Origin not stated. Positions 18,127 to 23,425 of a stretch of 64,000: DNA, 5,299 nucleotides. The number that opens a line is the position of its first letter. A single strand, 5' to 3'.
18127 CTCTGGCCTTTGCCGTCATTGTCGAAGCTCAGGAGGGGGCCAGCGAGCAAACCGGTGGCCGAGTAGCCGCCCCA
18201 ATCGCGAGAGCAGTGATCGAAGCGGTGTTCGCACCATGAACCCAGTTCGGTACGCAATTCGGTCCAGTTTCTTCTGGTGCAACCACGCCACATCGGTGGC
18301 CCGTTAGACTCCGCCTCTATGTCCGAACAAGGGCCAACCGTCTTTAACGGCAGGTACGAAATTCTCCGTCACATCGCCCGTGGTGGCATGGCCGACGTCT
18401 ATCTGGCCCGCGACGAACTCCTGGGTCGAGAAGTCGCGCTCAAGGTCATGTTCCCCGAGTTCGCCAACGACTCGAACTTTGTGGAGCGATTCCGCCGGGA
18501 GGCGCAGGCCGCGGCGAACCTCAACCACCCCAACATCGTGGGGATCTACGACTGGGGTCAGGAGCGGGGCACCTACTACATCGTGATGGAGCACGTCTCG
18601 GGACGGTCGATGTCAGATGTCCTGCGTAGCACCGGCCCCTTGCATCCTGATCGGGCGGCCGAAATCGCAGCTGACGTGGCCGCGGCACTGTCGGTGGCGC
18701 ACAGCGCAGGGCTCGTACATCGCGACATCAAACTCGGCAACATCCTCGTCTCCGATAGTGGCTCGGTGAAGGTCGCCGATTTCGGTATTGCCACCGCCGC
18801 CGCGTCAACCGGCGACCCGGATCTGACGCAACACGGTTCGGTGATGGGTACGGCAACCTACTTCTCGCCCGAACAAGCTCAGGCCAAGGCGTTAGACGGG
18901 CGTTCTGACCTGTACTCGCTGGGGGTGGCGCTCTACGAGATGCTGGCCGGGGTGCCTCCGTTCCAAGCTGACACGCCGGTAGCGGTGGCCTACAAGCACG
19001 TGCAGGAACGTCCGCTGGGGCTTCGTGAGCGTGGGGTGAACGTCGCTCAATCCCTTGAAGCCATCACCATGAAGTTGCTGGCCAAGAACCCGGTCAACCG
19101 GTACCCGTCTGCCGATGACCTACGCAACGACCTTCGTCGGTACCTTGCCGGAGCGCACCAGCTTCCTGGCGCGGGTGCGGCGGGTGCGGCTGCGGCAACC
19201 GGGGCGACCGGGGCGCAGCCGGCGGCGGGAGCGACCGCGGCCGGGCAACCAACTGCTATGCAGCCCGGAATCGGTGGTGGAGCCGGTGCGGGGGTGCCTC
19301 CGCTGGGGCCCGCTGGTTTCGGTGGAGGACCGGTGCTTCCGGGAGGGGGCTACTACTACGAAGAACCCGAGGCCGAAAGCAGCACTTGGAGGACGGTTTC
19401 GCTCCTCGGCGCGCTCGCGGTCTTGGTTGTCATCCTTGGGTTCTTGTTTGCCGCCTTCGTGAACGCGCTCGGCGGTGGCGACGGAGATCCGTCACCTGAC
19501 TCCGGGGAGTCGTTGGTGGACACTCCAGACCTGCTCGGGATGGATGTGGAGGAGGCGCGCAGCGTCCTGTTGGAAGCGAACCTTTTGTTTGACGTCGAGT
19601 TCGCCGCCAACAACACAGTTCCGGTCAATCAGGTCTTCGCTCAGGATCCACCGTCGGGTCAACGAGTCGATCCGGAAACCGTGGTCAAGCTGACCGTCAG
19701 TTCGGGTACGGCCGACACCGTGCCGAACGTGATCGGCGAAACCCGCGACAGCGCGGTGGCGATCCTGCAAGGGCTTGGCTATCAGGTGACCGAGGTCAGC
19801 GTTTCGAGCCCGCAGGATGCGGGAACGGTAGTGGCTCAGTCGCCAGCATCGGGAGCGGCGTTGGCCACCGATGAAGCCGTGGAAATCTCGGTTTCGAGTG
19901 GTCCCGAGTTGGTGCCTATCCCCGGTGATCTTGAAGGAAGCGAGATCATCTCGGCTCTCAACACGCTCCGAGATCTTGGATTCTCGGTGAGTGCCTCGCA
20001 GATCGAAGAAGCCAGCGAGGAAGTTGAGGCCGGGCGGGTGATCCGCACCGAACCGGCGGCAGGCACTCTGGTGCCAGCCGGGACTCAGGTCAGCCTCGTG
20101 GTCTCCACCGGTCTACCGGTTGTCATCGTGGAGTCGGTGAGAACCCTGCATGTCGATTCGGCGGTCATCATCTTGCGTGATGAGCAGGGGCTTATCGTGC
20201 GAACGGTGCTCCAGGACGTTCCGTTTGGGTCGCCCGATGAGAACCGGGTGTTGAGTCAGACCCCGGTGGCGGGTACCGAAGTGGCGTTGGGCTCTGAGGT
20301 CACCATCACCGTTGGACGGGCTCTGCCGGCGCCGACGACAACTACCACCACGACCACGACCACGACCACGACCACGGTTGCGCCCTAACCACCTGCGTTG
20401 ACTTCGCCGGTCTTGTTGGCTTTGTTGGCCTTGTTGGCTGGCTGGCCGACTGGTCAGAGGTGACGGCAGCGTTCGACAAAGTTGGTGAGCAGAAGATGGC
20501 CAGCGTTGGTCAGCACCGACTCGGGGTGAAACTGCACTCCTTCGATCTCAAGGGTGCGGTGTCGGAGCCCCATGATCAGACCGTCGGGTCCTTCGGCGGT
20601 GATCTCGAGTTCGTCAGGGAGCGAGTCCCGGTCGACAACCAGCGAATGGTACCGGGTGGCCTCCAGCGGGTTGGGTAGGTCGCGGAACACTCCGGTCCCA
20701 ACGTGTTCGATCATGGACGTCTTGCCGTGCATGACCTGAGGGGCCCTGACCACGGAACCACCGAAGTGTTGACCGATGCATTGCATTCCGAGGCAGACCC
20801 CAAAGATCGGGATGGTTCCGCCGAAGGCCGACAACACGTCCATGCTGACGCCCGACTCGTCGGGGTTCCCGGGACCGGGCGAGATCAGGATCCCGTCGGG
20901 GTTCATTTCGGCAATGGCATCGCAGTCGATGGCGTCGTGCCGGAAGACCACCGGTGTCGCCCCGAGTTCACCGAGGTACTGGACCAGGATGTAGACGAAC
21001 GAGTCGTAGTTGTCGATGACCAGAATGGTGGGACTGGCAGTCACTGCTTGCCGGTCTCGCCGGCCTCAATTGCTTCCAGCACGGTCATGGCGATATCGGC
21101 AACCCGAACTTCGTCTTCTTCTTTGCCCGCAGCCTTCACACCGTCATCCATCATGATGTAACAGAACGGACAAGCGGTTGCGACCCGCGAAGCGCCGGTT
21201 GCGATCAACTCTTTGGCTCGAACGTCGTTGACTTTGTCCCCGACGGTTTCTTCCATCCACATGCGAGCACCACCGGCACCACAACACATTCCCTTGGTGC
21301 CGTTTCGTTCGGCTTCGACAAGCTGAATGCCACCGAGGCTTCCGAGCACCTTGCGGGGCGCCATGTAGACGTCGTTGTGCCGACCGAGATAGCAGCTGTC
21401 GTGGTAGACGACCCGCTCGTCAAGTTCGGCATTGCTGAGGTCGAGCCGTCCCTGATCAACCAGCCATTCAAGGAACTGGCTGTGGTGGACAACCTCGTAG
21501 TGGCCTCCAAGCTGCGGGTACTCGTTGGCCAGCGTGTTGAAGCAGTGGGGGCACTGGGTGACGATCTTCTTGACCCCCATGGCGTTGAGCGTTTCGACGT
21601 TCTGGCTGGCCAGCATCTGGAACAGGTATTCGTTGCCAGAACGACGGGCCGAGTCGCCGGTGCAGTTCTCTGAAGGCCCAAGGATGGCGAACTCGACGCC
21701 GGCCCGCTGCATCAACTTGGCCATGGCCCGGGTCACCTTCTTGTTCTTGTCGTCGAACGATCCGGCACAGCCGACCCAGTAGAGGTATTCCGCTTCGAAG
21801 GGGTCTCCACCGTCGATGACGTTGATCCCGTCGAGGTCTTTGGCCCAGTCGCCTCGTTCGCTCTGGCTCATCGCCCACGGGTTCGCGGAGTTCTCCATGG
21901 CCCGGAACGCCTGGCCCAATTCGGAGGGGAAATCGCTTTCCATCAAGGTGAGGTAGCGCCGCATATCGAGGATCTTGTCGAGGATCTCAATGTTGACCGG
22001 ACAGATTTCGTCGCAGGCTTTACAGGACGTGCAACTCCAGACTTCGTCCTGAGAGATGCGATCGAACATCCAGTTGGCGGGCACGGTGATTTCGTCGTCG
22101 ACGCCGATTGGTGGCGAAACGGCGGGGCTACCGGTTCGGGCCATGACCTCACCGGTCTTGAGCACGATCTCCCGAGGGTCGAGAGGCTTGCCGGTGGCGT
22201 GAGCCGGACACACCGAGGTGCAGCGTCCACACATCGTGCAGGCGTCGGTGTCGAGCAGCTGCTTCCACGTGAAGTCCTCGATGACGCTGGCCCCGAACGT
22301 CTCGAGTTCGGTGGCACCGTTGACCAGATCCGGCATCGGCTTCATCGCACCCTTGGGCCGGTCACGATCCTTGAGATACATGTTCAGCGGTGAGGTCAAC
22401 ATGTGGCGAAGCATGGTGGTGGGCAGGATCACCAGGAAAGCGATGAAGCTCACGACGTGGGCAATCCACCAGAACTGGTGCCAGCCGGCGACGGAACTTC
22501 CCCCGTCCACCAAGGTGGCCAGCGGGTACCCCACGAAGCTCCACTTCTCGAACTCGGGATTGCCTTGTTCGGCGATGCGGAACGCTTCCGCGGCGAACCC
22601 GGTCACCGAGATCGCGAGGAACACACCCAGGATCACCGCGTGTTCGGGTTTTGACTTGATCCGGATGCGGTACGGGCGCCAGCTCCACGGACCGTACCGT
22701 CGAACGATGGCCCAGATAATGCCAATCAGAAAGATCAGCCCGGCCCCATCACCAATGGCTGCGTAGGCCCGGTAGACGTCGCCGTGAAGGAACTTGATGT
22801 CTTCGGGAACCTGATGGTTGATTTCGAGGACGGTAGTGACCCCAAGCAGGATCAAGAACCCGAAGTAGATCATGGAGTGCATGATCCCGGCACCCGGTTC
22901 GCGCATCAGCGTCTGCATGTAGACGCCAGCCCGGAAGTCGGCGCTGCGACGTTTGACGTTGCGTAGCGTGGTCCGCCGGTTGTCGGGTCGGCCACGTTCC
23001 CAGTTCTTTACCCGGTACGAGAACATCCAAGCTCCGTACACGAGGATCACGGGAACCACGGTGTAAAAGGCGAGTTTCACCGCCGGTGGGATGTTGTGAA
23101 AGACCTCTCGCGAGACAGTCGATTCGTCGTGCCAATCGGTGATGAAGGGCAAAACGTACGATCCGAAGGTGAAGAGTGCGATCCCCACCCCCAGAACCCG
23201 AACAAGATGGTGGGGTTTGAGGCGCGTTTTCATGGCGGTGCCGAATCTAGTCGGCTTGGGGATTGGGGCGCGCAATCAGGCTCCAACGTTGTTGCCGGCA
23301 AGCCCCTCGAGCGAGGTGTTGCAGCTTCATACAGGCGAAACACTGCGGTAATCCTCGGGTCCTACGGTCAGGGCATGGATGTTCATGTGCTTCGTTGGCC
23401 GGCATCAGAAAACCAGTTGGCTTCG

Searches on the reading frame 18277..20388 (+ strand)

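Call 77: search_protein_families(library=pfam, proteins=[window:18277-20388:+], max_evalue=0.00001)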
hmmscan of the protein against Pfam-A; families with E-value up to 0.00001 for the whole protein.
window:18277-20388:+ (703 aa): 5 families
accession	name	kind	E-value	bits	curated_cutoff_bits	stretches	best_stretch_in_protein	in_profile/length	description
PF00069.31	Pkinase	-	8.3e-49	166.8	31.7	1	27-276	1-252/263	Protein kinase domain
PF03793.24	PASTA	-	5e-46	154.9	23.2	4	481-540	2-63/64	PASTA domain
PF07714.23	PK_Tyr_Ser-Thr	-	2e-32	112.9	23.1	1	29-277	3-249/258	Protein tyrosine and serine/threonine kinase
PF01636.29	APH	-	1.2e-07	32.2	23.2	0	35-143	7-109/239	Phosphotransferase enzyme family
PF03109.22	ABC1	-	3.8e-06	26.7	22.9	0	62-174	110-216/244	ABC1 atypical kinase-like domain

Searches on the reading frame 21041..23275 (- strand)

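Call 77: search_protein_families(library=pfam, proteins=[window:21041-23275:-], max_evalue=0.00001)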
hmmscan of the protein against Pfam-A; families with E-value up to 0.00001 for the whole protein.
window:21041-23275:- (744 aa): 9 families
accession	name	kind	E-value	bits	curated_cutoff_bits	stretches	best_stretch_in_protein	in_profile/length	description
PF02754.22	CCG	-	4.6e-36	123.2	20.6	2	622-710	1-85/85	Cysteine-rich domain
PF13187.11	Fer4_9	-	3.4e-09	37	27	1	345-428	1-50/52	4Fe-4S dicluster domain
PF13183.11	Fer4_8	-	6.1e-09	36.7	27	1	344-429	3-68/68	4Fe-4S dicluster domain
PF12838.12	Fer4_7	-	2.7e-07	31.4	27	0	341-360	33-52/52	4Fe-4S dicluster domain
PF13237.11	Fer4_10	-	3e-07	30.7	25.5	1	341-426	4-53/53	4Fe-4S dicluster domain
PF12797.12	Fer4_2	-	3.7e-07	30.1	24.5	1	337-358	1-22/22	4Fe-4S binding domain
PF13484.11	Fer4_16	-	1.1e-06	29.8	30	1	346-428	2-66/66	4Fe-4S double cluster binding domain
PF02665.19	Nitrate_red_gam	-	4.5e-06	26.9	22.9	1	152-301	68-207/217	Nitrate reductase gamma subunit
PF00037.32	Fer4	-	4.5e-06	26.7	21.1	0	342-360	4-22/24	4Fe-4S binding domain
